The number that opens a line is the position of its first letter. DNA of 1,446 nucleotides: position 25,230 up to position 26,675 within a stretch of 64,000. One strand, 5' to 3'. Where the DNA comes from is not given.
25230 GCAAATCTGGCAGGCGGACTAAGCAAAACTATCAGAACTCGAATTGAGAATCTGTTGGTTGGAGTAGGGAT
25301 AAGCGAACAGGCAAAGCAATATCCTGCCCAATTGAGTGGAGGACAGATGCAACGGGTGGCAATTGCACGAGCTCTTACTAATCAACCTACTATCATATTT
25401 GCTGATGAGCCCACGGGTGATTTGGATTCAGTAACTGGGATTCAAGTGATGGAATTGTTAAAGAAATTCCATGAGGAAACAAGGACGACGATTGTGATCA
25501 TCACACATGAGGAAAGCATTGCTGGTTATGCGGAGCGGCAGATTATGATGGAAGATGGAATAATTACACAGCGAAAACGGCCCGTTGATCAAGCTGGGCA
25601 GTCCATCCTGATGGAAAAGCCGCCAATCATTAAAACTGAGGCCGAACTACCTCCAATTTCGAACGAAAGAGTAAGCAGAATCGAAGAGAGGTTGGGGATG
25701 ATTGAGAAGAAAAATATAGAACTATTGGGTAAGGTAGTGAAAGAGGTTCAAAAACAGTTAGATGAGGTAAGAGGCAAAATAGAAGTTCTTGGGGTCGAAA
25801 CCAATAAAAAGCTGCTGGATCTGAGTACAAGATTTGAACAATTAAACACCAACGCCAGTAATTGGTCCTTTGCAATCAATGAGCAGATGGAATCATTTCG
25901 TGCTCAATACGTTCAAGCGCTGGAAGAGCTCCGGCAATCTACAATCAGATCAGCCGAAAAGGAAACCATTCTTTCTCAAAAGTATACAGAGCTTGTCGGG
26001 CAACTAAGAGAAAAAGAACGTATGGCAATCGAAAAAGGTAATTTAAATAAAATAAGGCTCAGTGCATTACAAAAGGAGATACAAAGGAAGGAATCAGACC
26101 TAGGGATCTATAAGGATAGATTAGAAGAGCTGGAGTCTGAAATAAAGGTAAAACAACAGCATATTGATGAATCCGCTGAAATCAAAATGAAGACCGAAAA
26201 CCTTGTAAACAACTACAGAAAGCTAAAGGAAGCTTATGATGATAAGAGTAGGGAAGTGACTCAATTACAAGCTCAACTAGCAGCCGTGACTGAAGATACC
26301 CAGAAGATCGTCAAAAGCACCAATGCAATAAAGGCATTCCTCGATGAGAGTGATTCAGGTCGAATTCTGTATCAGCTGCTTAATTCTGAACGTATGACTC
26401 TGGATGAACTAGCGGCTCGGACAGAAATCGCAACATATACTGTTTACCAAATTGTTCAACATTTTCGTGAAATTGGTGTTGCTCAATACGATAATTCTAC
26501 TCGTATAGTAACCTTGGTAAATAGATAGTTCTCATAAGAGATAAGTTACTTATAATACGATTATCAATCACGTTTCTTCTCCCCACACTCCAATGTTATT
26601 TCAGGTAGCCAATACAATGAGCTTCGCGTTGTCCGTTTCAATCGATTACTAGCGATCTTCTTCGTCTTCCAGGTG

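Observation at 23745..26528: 927-aa ABC ATPase fused to an unknown N-terminal domain, a coiled coil of about 230 aa and a C-terminal winged helix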

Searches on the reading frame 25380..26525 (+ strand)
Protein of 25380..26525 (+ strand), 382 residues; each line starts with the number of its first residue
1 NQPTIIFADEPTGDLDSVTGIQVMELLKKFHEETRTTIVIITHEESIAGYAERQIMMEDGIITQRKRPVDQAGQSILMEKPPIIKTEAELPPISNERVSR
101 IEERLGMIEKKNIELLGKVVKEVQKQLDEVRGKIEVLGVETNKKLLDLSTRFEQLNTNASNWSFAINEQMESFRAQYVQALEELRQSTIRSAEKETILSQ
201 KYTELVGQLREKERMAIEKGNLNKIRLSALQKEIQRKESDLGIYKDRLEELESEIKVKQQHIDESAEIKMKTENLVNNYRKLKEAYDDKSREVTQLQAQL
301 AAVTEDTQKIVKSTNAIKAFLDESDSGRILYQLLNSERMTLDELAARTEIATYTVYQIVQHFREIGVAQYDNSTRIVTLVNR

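Call 8: find_homologous_proteins(query=window:25590-26525:+)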
Query window:25590-26525:+ (312 aa): 36 proteins with E <= 0.001 among 5416 candidates.
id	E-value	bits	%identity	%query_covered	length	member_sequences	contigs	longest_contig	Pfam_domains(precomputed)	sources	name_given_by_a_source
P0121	2.7e-80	288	53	91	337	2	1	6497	-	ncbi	ncbi:MAG: hypothetical protein ACXACU_06445 [Candidatus Hodarchaeales archaeon]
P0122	1.9e-73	265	49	97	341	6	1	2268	-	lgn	-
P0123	6.3e-69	251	53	85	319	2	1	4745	-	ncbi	ncbi:MAG: hypothetical protein ACXAD7_22200, partial [Candidatus Kariarchaeaceae archaeon]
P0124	2.1e-65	239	48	88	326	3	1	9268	PF12802.14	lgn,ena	-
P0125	1.1e-64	237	46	88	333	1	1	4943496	PF12802.14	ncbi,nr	ncbi:MAG: hypothetical protein JSW11_19570 [Candidatus Heimdallarchaeota archaeon]|nr:MAG: hypotheti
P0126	1.7e-64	236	45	97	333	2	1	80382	-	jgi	jgi:chromosome segregation ATPase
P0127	1.9e-63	233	47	86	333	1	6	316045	PF12802.14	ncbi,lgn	ncbi:MAG: hypothetical protein ACFFB2_02940 [Promethearchaeota archaeon]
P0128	2.0e-63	233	47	88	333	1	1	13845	PF12802.14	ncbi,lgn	ncbi:MAG: hypothetical protein ACFFDC_10425 [Promethearchaeota archaeon]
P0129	2.9e-63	232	46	88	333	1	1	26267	PF12802.14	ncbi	ncbi:MAG: hypothetical protein ACFFAE_06465 [Candidatus Hodarchaeota archaeon]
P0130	4.6e-63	231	47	88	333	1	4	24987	PF12802.14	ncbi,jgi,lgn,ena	-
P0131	5.2e-63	231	46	88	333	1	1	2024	PF12802.14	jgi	-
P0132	1.1e-62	230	46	88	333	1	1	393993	PF12802.14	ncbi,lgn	ncbi:MAG: hypothetical protein ACFFB5_04635 [Promethearchaeota archaeon]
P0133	1.2e-62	230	46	88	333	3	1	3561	-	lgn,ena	-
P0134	1.6e-62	230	47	87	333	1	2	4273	PF12802.14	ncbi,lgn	-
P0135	3.9e-62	228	44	89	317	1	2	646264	-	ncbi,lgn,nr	ncbi:MAG: hypothetical protein EAX86_03675 [Candidatus Heimdallarchaeota archaeon]|nr:hypothetical p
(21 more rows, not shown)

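Call 9: find_encoding_contigs(protein=P0125, flank=10000, max_places=2)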
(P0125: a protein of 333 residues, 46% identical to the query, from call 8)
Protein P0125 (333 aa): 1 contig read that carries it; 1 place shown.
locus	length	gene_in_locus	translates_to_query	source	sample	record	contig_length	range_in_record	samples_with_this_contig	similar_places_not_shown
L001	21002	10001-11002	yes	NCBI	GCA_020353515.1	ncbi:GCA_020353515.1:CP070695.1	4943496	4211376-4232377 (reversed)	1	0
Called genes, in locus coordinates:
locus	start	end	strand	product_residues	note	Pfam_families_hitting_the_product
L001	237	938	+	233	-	PF01891:CbiM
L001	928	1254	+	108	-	PF13190:PDGLE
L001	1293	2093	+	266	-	PF02361:CbiQ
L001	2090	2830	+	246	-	PF02463:SMC_N, PF13476:AAA_23, PF00005:ABC_tran, PF13175:AAA_15 (weak), PF13555:AAA_29 (faint), PF13304:AAA_21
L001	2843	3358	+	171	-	PF08753:NikR_C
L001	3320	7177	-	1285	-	-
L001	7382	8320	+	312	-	PF00025:Arf, PF00503:G-alpha (faint), PF01926:MMR_HSR1 (weak)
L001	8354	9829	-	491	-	PF01546:Peptidase_M20, PF07687:M20_dimer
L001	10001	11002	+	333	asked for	PF12802:MarR_2 (weak)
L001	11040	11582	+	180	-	PF01661:Macro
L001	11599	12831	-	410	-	PF02771:Acyl-CoA_dh_N, PF22924:ACOX_C_alpha1 (faint), PF02770:Acyl-CoA_dh_M, PF00441:Acyl-CoA_dh_1, PF08028:Acyl-CoA_dh_2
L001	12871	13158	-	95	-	-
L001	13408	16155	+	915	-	PF00690:Cation_ATPase_N, PF00122:E1-E2_ATPase, PF13246:Cation_ATPase, PF00702:Hydrolase, PF00689:Cation_ATPase_C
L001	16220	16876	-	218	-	PF00578:AhpC-TSA (weak)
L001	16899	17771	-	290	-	PF02683:DsbD_TM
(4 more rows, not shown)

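Call 10: find_encoding_contigs(protein=P0121, flank=10000, max_places=2)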
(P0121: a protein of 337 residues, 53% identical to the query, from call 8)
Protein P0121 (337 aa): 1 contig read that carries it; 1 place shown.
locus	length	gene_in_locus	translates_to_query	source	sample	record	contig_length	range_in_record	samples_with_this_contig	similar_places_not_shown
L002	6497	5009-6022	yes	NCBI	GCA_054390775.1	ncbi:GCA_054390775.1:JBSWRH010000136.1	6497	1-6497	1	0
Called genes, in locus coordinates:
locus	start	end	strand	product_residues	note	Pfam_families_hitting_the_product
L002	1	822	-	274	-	PF06028:DUF915 (faint), PF00561:Abhydrolase_1 (weak), PF01674:Lipase_2, PF05057:DUF676 (weak), PF07819:PGAP1, PF02089:Palm_thioest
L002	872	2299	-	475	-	-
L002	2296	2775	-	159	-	-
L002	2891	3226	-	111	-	-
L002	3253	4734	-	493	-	PF01546:Peptidase_M20, PF07687:M20_dimer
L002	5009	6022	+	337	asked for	-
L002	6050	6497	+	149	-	PF01661:Macro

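Call 27: search_solved_structures(query=A4, max_evalue=1, show_alignments=2)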
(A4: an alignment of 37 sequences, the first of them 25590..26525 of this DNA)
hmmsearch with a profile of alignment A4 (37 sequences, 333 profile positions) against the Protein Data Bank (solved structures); distinct sequences matched with E-value up to 1: 16.
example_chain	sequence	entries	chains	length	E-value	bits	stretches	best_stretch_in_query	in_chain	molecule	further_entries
6fia_A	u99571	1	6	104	0.017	17.6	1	179-260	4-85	LINE-1 retrotransposable element ORF1 protein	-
5oi7_A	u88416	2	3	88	0.022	17.3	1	176-238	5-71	Centrosomal protein of 85 kDa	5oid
1rp3_B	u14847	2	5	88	0.027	17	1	177-248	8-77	anti sigma factor FlgM | anti-sigma factor FlgM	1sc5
6v44_B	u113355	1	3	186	0.046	16.2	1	18-97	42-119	Hemagglutinin HA2 chain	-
8gv6_B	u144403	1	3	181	0.046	16.2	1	18-104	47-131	Hemagglutinin H14-HA2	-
6v48_B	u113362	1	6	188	0.05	16.1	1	18-104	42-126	Hemagglutinin HA2 chain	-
30xk_A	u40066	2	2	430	0.052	16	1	191-254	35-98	Serine--tRNA ligase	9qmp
6r1m_A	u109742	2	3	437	0.054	16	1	191-254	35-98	Serine--tRNA ligase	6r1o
3eyj_B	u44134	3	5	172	0.068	15.7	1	18-106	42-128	Hemagglutinin HA2 chain | Hemagglutinin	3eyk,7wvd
5xl1_C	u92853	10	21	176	0.089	15.3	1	18-79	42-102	Hemagglutinin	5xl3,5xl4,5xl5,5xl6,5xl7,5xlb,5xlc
1htm_B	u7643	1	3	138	0.32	13.5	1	19-70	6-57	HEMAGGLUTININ HA2 CHAIN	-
3qh9_A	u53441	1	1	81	0.39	13.1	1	186-253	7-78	Liprin-beta-2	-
9cuy_c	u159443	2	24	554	0.51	12.8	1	13-101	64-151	Short tail fiber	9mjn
2v66_B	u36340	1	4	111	0.56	12.7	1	176-277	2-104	NUCLEAR DISTRIBUTION PROTEIN NUDE-LIKE 1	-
6hdz_A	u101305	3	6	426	0.67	12.4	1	186-255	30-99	Serine--tRNA ligase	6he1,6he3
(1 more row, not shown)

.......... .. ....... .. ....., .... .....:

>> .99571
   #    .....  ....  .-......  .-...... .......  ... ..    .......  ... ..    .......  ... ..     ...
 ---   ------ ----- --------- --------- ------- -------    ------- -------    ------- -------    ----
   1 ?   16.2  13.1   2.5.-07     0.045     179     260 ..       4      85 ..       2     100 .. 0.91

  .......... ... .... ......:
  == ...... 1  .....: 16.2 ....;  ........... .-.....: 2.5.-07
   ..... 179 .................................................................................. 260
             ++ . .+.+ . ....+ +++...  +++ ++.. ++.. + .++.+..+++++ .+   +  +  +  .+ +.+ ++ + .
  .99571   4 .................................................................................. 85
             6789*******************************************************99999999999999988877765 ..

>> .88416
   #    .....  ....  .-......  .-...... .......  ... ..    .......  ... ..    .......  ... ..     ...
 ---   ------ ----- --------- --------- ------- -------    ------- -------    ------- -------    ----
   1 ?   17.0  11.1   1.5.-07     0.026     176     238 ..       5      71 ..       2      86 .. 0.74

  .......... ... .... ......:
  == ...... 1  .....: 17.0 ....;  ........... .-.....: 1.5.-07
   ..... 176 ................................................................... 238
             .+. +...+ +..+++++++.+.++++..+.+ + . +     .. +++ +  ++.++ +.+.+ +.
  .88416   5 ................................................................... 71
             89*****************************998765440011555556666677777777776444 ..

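Call 29: search_protein_families(library=pfam, alignment_id=A4, max_evalue=0.1)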
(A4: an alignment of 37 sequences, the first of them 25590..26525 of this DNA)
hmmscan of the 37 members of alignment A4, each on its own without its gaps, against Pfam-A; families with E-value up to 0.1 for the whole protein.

A. member 1, window:25590-26525:+ (312 aa): 16 families
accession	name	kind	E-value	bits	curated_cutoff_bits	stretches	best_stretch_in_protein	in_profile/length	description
PF08581.15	Tup_N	-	0.0035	18.1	28.7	1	157-231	6-74/77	Tup N-terminal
PF00435.27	Spectrin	-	0.0039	18.1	29.9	1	134-222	12-102/105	Spectrin repeat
PF21476.4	PF0610-like_N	-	0.0054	17.4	33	1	261-291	7-37/50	PF0610-like, N-terminal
PF17072.10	Spike_torovirin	-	0.008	14.7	35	1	47-133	915-996/1272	Torovirinae spike glycoprotein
PF01978.25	TrmB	-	0.0093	16.2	25.6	1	260-301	14-55/68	Sugar-specific transcriptional regulator TrmB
PF05043.19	Mga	-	0.012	16.6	21.1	1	244-294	6-56/87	Mga helix-turn-helix domain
PF25450.1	Rab11-FIP3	-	0.015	16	31.9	0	30-73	29-72/125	Rab11-FIP3-like domain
PF06103.16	DUF948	-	0.02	15.5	37.2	0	207-248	19-60/89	Bacterial protein of unknown function (DUF948)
PF09339.16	HTH_IclR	-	0.022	15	22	1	267-301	17-51/52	IclR helix-turn-helix domain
PF13384.12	HTH_23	-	0.022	15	24.6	1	259-298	10-47/50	Homeodomain-like domain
PF05478.16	Prominin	-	0.025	13.1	34.3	0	140-254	594-710/799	Prominin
PF04513.17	Baculo_PEP_C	-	0.028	14.9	38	0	83-154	5-74/140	Baculovirus polyhedron envelope protein, PEP, C terminus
PF08279.18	HTH_11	-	0.033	14.5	25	1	259-297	5-44/55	HTH domain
PF12802.13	MarR_2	-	0.057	14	27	0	258-292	9-44/61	MarR family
PF10241.14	KxDL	-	0.083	13.6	27.2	0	133-186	19-72/86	Uncharacterized conserved protein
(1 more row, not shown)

B. families by the number of members that match (of 37 scanned): 91 families (the first 25 are shown)
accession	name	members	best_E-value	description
PF12802.13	MarR_2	35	3e-07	MarR family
PF13545.12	HTH_Crp_2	34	2.5e-05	Crp-like helix-turn-helix domain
PF25212.1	HVO_A0114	30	0.00045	HVO_A0114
PF01978.25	TrmB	28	4.6e-06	Sugar-specific transcriptional regulator TrmB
PF13412.12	HTH_24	23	0.0003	Winged helix-turn-helix DNA-binding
PF25213.1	HVO_A0261_N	17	0.011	HVO_A0261 N-terminal domain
PF13384.12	HTH_23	16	0.0043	Homeodomain-like domain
PF09904.15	HTH_43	13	0.0016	Winged helix-turn helix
PF01321.24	Creatinase_N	13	0.0054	Creatinase/Prolidase N-terminal domain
PF17782.7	DprA_WH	13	0.014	DprA winged helix domain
PF04513.17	Baculo_PEP_C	12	0.00072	Baculovirus polyhedron envelope protein, PEP, C terminus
PF19111.5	DUF5798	12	0.0013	Family of unknown function (DUF5798)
PF13443.12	HTH_26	11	0.0045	Cro/C1-type HTH DNA-binding domain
PF05043.19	Mga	11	0.012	Mga helix-turn-helix domain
PF14520.12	HHH_5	9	0.017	Helix-hairpin-helix domain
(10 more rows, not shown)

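Call 38: predict_structure(alignment_id=A4)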
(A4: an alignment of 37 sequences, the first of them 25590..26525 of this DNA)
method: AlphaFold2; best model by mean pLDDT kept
length: 312 residues; sequences in the alignment: 37
mean_pLDDT: 83.6   pTM: 0.32
mean pLDDT of the five models: 83.6, 82.1, 80.4, 80.4, 79.7
residues with pLDDT >= 90: 149; 70-90: 116; 50-70: 22; < 50: 25
segments of 3 or more residues with pLDDT < 50: 1-24
pLDDT, mean of each block of 10 residues (from residue 1): 41 39 52 73 79 86 89 91 89 91 95 95 96 97 96 97 97 97 97 97 97 96 91 80 63 73 77 82 83 81 80 54
secondary structure, 60 per line:
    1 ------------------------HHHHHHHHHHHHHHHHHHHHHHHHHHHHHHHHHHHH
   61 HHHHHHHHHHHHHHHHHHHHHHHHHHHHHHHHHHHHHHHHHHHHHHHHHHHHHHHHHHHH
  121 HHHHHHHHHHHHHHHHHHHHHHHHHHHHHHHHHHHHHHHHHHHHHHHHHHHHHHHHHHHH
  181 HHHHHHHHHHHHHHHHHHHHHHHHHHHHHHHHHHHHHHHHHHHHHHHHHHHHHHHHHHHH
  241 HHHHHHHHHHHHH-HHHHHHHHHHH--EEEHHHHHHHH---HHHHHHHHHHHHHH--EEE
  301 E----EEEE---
elements in order: H25-253 H255-265 E268-270 H271-278 H282-295 E298-301 E306-309

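Call 42: find_homologous_proteins(query=window:25380-26525:+, max_evalue=1e-20)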
Query window:25380-26525:+ (382 aa): 247 proteins with E <= 1e-20 among 8000 candidates; the best 120 are listed.
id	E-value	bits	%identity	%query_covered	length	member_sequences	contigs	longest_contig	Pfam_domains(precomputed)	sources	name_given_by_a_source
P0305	2.3e-147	509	63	100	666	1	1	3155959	PF00005.34,PF02463.26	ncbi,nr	ncbi:MAG: ATP-binding cassette domain-containing protein [Candidatus Heimdallarchaeota archaeon]|nr:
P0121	5.2e-80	287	53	75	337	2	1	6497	-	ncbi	ncbi:MAG: hypothetical protein ACXACU_06445 [Candidatus Hodarchaeales archaeon]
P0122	3.7e-73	265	49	79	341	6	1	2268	-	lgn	-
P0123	1.7e-68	250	53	70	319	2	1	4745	-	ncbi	ncbi:MAG: hypothetical protein ACXAD7_22200, partial [Candidatus Kariarchaeaceae archaeon]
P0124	5.2e-65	238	48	71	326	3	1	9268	PF12802.14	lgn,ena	-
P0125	1.9e-64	236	46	72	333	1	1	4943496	PF12802.14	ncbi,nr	ncbi:MAG: hypothetical protein JSW11_19570 [Candidatus Heimdallarchaeota archaeon]|nr:MAG: hypotheti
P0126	3.5e-64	235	45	80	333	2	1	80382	-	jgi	jgi:chromosome segregation ATPase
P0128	3.3e-63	232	47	72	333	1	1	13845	PF12802.14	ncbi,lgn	ncbi:MAG: hypothetical protein ACFFDC_10425 [Promethearchaeota archaeon]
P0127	3.5e-63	232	47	71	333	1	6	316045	PF12802.14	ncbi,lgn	ncbi:MAG: hypothetical protein ACFFB2_02940 [Promethearchaeota archaeon]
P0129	4.8e-63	232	46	72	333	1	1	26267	PF12802.14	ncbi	ncbi:MAG: hypothetical protein ACFFAE_06465 [Candidatus Hodarchaeota archaeon]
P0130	1.1e-62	230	47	71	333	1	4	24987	PF12802.14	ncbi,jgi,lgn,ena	-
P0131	1.3e-62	230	46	71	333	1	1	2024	PF12802.14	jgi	-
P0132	2.4e-62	229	46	72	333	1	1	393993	PF12802.14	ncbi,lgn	ncbi:MAG: hypothetical protein ACFFB5_04635 [Promethearchaeota archaeon]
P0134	2.8e-62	229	47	71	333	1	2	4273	PF12802.14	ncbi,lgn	-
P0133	3.3e-62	229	46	72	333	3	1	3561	-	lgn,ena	-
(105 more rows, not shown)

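Call 43: find_encoding_contigs(protein=P0305, flank=10000, max_places=2)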
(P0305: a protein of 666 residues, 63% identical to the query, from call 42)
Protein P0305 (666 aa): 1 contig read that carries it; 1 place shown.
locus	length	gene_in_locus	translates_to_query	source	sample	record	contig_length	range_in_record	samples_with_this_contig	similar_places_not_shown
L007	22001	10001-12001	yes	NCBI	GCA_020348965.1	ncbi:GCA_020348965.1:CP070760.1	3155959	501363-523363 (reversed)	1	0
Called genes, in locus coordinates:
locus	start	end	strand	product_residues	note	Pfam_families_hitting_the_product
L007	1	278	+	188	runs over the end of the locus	PF06271:RDD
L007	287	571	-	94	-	-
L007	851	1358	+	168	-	PF01979:Amidohydro_1 (weak)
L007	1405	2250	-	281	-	PF00175:NAD_binding_1 (weak), PF10418:DHODB_Fe-S_bind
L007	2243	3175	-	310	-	PF01180:DHO_dh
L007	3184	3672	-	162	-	PF01948:PyrI, PF02748:PyrI_C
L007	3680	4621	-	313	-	PF02729:OTCace_N, PF00185:OTCace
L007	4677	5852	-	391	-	PF13183:Fer4_8, PF13534:Fer4_17 (weak), PF02754:CCG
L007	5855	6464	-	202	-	PF02913:FAD-oxidase_C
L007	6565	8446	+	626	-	PF02687:FtsX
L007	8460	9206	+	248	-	PF00005:ABC_tran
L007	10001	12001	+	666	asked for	PF00005:ABC_tran, PF02463:SMC_N (faint)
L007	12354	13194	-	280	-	PF08442:ATP-grasp_2, PF24948:Citrate_synth_N, PF00549:Ligase_CoA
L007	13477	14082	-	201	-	PF05683:Fumerase_C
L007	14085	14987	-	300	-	PF05681:Fumerase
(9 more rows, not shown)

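Call 44: fold_search(model_id=the predicted structure, library=pdb)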
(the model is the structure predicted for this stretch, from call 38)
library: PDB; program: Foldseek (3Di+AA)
matches with E <= 10: 1805; with E <= 0.001: 0
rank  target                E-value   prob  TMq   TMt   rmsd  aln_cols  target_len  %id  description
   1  9u7b_A                3.8e-03  1.00  0.18  0.36   7.3        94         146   17  Crystal structure of Rv0042c (released 2026-03-25)
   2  3r4k_A                4.0e-03  1.00  0.18  0.22   2.7        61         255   18  Crystal structure of a putative ICLR transcriptional regulator (TM1040_3717) from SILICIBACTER SP. TM1040 at 2.46 A re (released 2011-04-13)
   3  2quf_A                6.3e-03  1.00  0.19  0.26   4.6        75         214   21  Crystal Structure of Transcription Factor AXXA-PF0095 from Pyrococcus furiosus (released 2008-08-05)
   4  5y6i_B                6.3e-03  1.00  0.16  0.21   5.2        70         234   23  Crystal structure of Pseudomonas aeruginosa HmgR (released 2018-08-15)
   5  3cuo_D                6.3e-03  1.00  0.17  0.50   6.2        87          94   24  Crystal structure of the predicted DNA-binding transcriptional regulator from E. coli (released 2008-06-17)
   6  8har_A                6.7e-03  1.00  0.18  0.15   8.4        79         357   15  SAH-bound C-Methyltransferase Fur6 from Streptomyces sp. KO-3988 (released 2023-11-01)
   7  7kym_B                8.7e-03  1.00  0.17  0.36   1.7        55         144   22  Crystal structure of the MarR family transcriptional regulator from Bradyrhizobium japonicum (released 2021-12-15)
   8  4kib_B                8.7e-03  1.00  0.16  0.15   8.8        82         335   11  Crystal structure of methyltransferase from Streptomyces hygroscopicus complexed with S-adenosyl-L-homocysteine and me (released 2014-05-07)
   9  3f72_C                9.3e-03  1.00  0.18  0.50   5.7        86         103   13  Crystal Structure of the Staphylococcus aureus pI258 CadC Metal Binding Site 2 Mutant (released 2009-04-07)
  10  4m6x_A                9.3e-03  1.00  0.16  0.15   8.5        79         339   14  Mutant structure of methyltransferase from Streptomyces hygroscopicus complexed with S-adenosyl-L-homocysteine and met (released 2014-06-25)
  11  4hbl_B                1.1e-02  1.00  0.18  0.39  10.4        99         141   16  Crystal structure of AbfR of Staphylococcus epidermidis (released 2013-01-02)
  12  2qlz_C                1.2e-02  1.00  0.16  0.23   1.7        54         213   24  Crystal Structure of Transcription Factor PF0095 from Pyrococcus furiosus (released 2008-07-29)
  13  3e6m_E                1.3e-02  1.00  0.18  0.36   6.7        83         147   17  The crystal structure of a MarR family transcriptional regulator from Silicibacter pomeroyi DSS. (released 2008-09-02)
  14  6pco_A                1.4e-02  1.00  0.17  0.36   6.8        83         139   16  Mechanism for regulation of DNA binding of Bordetella bronchiseptica BpsR by 6-hydroxynicotinic acid (released 2019-11-06)
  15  8bif_D                1.4e-02  1.00  0.16  0.17   7.4        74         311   23  O-Methyltransferase Plu4892 in complex with SAH (released 2023-03-08)
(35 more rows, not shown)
